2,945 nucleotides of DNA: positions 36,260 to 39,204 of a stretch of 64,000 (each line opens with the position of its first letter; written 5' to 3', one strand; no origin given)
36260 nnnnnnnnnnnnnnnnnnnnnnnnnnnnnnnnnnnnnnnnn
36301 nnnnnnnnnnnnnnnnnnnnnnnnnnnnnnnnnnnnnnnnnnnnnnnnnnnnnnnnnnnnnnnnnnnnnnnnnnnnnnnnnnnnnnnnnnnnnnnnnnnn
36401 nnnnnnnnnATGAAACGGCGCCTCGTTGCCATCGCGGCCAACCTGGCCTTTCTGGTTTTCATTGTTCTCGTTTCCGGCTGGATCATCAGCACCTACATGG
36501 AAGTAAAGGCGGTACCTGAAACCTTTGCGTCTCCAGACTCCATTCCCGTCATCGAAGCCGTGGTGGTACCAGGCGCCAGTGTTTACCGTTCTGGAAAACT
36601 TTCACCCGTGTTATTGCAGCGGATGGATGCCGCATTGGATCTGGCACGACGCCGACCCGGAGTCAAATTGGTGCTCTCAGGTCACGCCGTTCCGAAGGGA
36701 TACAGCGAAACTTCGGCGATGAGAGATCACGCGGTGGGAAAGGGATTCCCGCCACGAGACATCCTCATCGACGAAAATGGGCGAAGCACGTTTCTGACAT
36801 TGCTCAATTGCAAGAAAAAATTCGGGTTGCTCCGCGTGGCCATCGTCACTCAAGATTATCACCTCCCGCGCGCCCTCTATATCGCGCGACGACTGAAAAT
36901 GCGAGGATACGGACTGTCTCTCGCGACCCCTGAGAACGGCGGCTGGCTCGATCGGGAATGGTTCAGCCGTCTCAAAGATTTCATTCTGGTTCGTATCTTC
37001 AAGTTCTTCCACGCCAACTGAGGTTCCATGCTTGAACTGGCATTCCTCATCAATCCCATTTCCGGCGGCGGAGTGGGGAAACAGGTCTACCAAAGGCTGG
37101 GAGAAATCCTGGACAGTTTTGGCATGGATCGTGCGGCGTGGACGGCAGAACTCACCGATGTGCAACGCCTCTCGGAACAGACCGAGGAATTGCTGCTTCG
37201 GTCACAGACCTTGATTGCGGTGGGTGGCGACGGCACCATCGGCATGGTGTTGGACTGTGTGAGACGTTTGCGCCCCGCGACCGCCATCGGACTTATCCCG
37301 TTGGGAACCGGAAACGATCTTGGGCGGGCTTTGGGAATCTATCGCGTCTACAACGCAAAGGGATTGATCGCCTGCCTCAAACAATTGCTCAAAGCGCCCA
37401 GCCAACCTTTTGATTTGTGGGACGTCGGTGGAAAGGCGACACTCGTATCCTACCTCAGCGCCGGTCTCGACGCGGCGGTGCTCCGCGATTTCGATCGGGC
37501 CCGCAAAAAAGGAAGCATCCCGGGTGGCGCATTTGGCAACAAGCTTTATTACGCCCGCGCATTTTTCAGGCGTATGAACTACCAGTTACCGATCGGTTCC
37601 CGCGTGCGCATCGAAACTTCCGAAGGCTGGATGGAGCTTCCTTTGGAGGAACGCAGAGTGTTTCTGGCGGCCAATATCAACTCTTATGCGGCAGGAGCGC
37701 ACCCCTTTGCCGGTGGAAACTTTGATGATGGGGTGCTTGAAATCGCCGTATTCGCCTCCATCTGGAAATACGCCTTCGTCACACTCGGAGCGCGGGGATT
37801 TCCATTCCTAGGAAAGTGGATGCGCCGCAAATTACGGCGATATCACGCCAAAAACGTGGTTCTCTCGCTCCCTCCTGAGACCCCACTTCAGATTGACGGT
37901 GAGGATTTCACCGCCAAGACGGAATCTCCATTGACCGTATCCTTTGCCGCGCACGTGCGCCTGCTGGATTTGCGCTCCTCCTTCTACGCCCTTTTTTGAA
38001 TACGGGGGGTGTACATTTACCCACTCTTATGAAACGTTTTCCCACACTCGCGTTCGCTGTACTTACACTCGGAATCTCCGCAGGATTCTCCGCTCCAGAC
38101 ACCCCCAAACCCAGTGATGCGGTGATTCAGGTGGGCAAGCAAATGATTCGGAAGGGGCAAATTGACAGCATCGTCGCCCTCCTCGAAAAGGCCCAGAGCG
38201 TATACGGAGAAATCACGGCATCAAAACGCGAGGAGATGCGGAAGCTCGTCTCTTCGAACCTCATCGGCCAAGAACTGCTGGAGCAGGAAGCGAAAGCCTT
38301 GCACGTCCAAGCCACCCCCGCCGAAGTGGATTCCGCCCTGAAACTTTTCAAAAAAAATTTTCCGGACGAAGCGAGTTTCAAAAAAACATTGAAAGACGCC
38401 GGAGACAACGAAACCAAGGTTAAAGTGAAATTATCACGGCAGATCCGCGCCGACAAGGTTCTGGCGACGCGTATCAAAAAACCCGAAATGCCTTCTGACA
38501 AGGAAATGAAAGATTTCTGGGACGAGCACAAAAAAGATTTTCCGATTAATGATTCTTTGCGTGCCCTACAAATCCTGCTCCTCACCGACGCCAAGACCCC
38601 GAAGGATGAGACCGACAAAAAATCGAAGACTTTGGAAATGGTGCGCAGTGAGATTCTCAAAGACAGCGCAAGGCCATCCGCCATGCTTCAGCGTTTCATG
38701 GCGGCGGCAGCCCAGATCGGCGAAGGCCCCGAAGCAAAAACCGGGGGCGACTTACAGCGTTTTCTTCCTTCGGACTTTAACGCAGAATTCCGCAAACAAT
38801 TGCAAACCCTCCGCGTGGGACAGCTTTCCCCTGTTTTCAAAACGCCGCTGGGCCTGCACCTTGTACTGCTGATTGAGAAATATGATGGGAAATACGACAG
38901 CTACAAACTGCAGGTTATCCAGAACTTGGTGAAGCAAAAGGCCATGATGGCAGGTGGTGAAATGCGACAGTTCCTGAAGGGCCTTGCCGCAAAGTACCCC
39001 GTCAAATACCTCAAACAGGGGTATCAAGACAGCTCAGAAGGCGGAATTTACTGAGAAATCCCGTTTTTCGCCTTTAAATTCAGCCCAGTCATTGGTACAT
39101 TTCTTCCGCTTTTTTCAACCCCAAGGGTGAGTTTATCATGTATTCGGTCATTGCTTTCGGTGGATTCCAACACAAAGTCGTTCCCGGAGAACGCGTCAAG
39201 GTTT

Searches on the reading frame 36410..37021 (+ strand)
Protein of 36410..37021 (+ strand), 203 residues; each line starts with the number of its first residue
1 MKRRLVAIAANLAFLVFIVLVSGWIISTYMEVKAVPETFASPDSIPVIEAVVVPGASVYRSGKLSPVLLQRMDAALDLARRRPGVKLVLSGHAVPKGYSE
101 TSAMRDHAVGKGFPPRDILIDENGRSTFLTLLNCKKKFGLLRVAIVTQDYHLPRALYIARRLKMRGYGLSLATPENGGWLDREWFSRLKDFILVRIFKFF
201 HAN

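Call 36: search_protein_families(library=pfam, proteins=[window:36410-37021:+], max_evalue=0.01)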
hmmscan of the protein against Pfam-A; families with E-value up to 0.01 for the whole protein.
window:36410-37021:+ (203 aa): 2 families
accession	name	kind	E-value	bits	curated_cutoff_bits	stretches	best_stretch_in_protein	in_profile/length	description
PF02698.23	DUF218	-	2e-22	80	27.6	1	49-163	1-104/133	DUF218 domain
PF19764.4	DUF6251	-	0.0041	17.4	26.5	1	5-31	80-106/126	Family of unknown function (DUF6251)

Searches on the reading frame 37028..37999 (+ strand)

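Call 36: search_protein_families(library=pfam, proteins=[window:37028-37999:+], max_evalue=0.01)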
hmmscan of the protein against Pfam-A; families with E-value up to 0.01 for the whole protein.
window:37028-37999:+ (323 aa): 3 families
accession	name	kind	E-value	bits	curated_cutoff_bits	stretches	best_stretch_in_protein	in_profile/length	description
PF00781.29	DAGK_cat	-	1e-19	70.8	23.6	1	4-130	2-122/125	Diacylglycerol kinase catalytic domain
PF00609.24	DAGK_acc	-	3.7e-14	53.8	27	1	140-292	3-157/158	Diacylglycerol kinase accessory domain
PF19279.4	YegS_C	-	0.0013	18.9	27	1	143-295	3-141/158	YegS C-terminal NAD kinase beta sandwich-like domain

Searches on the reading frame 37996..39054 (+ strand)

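Call 36: search_protein_families(library=pfam, proteins=[window:37996-39054:+], max_evalue=0.01)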
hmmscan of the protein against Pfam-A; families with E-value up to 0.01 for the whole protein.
window:37996-39054:+ (352 aa): 5 families
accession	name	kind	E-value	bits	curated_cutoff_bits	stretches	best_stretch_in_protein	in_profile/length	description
PF00639.27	Rotamase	-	3.5e-11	44.4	21.7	1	193-293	2-96/97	PPIC-type PPIASE domain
PF13624.11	SurA_N_3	-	3.5e-11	43.6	27.2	1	18-155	23-161/162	SurA-like N-terminal domain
PF13616.12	Rotamase_3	-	1e-09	39.4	22.5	1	185-295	13-115/116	PPIC-type PPIASE domain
PF13145.12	Rotamase_2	-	1.3e-09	39.3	27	1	166-299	1-112/121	PPIC-type PPIASE domain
PF13623.11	SurA_N_2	-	0.0001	22.7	28.5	1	42-119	42-122/145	SurA-like N-terminal domain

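Call 46: search_protein_families(library=ncbifam, proteins=[window:37996-39054:+], max_evalue=0.01)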
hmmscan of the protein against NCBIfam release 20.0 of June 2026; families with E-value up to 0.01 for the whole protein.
window:37996-39054:+ (352 aa): 5 families
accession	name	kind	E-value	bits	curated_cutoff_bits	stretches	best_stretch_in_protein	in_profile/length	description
NF000809.0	PRK00059.1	equivalog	2.3e-17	63.4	303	1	40-316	35-311/336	peptidylprolyl isomerase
TIGR02933.1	nifM_nitrog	equivalog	2.6e-09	37.3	168.2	1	75-291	17-216/256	nitrogen fixation protein NifM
NF002824.0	PRK02998.1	subfamily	2e-06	27.4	360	1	232-326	159-255/283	peptidylprolyl isomerase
NF008038.0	PRK10770.1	equivalog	2.3e-06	26.7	394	1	232-295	319-383/431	peptidylprolyl isomerase SurA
NF002827.0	PRK03002.1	equivalog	8.1e-06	25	343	1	248-315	178-246/285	peptidylprolyl isomerase PrsA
